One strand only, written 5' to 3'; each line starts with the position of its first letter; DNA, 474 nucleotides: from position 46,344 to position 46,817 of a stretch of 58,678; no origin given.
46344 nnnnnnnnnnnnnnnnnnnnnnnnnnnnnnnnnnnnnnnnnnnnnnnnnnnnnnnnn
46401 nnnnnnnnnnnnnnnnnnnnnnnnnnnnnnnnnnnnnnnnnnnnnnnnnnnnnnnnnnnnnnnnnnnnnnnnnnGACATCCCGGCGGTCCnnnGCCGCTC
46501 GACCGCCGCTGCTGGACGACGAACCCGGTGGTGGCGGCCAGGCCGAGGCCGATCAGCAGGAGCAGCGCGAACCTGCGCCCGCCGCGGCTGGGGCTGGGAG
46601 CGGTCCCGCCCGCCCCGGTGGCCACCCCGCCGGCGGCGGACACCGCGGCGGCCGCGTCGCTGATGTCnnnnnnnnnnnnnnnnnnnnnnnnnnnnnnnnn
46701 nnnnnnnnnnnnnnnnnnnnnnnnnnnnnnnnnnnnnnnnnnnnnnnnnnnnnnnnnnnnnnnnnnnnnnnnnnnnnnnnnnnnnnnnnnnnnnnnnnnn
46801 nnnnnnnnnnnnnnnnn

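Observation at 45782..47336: DUF4397 protein and class F-like sortase translationally coupled to the giant gene; no canonical LPXTG substrate signal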

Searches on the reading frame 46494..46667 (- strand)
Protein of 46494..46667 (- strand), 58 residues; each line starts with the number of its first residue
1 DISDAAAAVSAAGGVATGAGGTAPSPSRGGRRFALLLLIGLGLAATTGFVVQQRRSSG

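Call 29: search_protein_families(library=ncbifam, proteins=[window:46494-46667:-], max_evalue=10)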
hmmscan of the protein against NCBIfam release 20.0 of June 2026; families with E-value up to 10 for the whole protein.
seq(58 aa): 2 families
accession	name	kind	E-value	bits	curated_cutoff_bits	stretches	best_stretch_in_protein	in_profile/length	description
NF058571.1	GVDTG_CTERM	domain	5.8e-05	23.3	29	1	12-55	3-44/44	GVDTG sorting domain-containing protein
TIGR01167.1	LPXTG_anchor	domain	5.4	7.9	15.9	1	34-55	11-32/34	LPXTG cell wall anchor domain-containing protein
